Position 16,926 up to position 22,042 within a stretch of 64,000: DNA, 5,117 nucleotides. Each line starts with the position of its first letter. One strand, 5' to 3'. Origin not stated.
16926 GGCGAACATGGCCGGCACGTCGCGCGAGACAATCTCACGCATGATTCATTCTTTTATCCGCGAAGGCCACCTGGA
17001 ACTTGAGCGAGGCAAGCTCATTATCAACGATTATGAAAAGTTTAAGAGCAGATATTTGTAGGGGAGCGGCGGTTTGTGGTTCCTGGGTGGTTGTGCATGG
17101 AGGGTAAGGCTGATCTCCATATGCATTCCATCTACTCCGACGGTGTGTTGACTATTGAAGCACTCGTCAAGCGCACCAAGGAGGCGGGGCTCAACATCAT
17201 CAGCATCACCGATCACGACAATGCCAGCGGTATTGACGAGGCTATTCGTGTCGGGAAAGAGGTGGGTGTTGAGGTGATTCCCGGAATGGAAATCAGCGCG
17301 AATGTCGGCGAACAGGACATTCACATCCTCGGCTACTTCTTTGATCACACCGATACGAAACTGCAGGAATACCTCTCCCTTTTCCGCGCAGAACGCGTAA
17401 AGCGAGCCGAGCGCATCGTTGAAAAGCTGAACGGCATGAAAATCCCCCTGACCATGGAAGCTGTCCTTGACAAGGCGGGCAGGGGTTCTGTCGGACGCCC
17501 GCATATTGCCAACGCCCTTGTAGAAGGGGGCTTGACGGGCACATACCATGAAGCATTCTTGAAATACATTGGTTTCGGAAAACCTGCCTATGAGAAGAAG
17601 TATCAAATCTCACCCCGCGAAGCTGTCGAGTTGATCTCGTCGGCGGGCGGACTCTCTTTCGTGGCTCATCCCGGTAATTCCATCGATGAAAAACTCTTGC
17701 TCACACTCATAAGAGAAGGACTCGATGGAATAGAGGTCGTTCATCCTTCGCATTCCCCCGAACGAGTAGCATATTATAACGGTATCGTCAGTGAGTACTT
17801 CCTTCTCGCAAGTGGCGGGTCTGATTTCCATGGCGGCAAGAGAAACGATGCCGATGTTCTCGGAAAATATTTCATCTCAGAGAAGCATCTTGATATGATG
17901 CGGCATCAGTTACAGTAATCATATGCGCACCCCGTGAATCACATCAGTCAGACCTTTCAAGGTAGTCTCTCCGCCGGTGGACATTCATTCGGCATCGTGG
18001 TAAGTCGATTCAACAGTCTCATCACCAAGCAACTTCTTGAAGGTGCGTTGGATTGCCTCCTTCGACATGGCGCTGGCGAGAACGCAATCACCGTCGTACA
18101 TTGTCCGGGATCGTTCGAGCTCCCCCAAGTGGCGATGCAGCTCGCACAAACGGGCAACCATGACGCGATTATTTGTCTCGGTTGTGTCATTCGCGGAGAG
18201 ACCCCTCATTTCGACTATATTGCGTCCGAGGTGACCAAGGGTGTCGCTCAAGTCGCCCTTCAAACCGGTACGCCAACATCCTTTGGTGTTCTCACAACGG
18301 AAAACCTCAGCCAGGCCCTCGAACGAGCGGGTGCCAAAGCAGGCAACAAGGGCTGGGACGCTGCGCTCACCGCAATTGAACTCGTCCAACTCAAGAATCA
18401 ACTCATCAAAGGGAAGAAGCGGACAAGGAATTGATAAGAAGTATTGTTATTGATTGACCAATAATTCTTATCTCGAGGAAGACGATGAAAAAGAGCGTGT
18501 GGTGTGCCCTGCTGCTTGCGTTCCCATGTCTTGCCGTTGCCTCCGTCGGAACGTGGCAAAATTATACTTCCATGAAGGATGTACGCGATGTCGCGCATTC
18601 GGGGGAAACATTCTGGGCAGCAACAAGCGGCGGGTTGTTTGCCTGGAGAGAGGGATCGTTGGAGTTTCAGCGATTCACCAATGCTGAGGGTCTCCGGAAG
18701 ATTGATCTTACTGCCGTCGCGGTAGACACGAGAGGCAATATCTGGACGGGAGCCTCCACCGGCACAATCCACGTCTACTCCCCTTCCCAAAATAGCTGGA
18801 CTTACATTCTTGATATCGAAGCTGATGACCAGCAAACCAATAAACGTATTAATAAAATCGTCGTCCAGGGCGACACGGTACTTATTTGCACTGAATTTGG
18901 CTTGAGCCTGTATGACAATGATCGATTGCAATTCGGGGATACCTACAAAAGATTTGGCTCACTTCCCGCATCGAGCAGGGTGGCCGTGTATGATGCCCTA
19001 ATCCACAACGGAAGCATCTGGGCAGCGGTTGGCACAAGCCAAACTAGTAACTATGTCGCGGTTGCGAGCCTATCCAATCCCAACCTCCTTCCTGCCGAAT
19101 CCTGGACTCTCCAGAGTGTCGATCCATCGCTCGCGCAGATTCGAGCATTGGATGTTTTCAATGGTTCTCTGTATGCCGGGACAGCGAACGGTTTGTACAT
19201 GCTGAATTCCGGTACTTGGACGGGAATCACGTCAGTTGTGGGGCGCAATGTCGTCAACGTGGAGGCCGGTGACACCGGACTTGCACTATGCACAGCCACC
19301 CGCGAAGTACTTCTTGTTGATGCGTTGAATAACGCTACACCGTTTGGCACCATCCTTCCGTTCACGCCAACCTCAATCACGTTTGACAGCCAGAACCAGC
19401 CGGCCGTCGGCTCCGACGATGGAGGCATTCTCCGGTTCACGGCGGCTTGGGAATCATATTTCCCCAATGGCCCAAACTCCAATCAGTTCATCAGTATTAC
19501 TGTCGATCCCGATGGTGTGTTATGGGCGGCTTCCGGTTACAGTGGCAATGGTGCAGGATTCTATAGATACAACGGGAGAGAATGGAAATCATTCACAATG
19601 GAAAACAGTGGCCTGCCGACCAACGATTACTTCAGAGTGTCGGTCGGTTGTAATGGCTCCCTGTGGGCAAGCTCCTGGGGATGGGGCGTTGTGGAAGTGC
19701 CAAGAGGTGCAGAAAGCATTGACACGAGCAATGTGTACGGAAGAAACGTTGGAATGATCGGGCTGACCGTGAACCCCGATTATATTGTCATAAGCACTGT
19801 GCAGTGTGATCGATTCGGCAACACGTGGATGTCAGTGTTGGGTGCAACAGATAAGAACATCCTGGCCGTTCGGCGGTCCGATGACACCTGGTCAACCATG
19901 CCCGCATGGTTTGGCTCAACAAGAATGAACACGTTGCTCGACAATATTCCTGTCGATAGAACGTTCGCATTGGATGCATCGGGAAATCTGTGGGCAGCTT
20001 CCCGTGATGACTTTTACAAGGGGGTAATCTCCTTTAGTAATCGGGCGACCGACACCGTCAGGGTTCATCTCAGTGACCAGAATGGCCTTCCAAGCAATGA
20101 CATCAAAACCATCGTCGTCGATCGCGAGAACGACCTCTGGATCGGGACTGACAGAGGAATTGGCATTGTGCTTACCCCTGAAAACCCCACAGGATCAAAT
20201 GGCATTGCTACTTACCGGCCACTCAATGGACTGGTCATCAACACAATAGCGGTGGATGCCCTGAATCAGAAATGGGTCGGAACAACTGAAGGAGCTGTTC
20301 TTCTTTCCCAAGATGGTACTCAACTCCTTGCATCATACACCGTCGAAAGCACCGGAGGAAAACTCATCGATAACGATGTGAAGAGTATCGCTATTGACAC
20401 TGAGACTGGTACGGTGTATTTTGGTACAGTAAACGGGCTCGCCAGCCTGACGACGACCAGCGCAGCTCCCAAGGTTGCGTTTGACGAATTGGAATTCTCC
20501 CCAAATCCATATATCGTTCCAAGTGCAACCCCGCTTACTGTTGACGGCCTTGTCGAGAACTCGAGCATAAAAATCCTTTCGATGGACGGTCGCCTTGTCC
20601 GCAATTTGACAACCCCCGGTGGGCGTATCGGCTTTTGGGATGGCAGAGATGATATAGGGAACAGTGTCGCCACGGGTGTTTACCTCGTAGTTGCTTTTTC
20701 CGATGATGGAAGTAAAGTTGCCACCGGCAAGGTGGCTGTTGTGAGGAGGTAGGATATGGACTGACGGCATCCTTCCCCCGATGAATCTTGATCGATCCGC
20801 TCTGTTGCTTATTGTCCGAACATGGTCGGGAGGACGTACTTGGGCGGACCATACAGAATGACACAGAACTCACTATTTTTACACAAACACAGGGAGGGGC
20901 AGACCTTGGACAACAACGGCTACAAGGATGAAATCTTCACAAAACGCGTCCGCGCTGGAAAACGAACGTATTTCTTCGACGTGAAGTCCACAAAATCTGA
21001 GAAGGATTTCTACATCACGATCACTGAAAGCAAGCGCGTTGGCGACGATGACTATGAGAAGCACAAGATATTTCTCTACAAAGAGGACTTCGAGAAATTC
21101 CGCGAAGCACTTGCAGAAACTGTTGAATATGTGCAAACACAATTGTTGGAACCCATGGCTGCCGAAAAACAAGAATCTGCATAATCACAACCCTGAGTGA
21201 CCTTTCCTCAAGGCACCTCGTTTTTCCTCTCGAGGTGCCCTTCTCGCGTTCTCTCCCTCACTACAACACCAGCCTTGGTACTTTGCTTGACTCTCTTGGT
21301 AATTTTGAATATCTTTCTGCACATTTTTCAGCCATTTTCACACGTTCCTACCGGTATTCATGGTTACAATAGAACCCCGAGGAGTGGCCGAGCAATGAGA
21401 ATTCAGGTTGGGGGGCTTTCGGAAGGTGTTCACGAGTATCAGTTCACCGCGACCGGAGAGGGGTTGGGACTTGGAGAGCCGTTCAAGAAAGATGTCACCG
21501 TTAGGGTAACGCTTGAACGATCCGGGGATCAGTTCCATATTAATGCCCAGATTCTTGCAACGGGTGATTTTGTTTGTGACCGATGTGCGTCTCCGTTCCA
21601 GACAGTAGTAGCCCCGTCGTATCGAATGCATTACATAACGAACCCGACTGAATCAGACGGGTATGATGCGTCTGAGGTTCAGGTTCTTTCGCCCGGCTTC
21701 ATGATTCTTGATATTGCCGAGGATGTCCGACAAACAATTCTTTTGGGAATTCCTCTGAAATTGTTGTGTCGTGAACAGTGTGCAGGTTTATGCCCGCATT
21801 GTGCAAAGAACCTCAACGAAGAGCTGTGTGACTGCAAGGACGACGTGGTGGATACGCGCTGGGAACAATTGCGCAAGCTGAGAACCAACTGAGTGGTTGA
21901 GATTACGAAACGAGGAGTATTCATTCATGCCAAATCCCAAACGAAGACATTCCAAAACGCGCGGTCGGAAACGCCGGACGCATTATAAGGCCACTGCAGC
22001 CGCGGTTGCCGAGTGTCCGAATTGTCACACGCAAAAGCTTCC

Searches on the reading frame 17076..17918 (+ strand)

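Call 39: search_protein_families(library=pfam, proteins=[window:17076-17918:+], max_evalue=0.00001)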
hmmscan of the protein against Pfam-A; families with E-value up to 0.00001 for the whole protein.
window:17076-17918:+ (280 aa): 1 family
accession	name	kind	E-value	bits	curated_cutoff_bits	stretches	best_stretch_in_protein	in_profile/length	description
PF02811.25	PHP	-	4.1e-14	53.7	26.4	1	13-76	1-66/164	PHP domain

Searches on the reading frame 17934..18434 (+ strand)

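Call 39: search_protein_families(library=pfam, proteins=[window:17934-18434:+], max_evalue=0.00001)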
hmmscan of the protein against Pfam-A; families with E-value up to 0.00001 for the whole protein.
window:17934-18434:+ (166 aa): 1 family
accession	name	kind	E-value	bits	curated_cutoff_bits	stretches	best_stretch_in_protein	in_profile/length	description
PF00885.24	DMRL_synthase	-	5.8e-57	191.9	26.7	1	18-154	3-138/139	6,7-dimethyl-8-ribityllumazine synthase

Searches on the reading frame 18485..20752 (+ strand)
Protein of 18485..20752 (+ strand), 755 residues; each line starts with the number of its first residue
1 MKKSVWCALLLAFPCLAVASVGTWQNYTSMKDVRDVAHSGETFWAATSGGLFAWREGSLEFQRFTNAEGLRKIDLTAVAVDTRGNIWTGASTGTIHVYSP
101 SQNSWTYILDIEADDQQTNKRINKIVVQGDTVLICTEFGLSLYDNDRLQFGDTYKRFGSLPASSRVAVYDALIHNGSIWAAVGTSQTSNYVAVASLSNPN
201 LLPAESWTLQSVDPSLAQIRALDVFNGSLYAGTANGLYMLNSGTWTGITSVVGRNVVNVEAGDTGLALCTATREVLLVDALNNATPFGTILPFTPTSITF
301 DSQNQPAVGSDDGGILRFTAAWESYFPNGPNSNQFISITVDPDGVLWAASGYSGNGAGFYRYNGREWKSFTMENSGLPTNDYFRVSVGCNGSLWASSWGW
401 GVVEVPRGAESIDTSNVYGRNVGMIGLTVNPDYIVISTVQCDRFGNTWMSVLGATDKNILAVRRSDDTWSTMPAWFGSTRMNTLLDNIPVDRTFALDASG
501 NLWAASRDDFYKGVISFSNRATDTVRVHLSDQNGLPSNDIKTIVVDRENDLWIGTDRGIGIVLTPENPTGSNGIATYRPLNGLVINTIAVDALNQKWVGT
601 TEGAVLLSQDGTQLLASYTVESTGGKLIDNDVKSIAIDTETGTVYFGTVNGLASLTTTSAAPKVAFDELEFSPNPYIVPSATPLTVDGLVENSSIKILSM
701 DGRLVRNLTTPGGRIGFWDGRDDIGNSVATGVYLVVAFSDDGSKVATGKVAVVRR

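Call 39: search_protein_families(library=pfam, proteins=[window:18485-20752:+], max_evalue=0.00001)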
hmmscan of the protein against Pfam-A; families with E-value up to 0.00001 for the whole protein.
window:18485-20752:+ (755 aa): 2 families
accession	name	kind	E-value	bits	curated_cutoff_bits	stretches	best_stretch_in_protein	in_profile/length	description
PF07494.17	Reg_prop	-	9.4e-12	44.1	20.4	0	534-556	1-23/24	Two component regulator propeller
PF21544.3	PorZ_N_b_propeller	-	1.7e-08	35.4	27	1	45-208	3-154/154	TSS9, PorZ, N-terminal beta-propeller domain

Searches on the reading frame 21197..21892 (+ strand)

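Call 39: search_protein_families(library=pfam, proteins=[window:21197-21892:+], max_evalue=0.00001)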
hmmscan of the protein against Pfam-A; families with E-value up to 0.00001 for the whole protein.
window:21197-21892:+ (231 aa): 1 family
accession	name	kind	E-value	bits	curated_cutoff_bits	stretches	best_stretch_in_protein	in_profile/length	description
PF02620.22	YceD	-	2.9e-22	79.4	33.2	1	118-228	4-118/119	Large ribosomal RNA subunit accumulation protein YceD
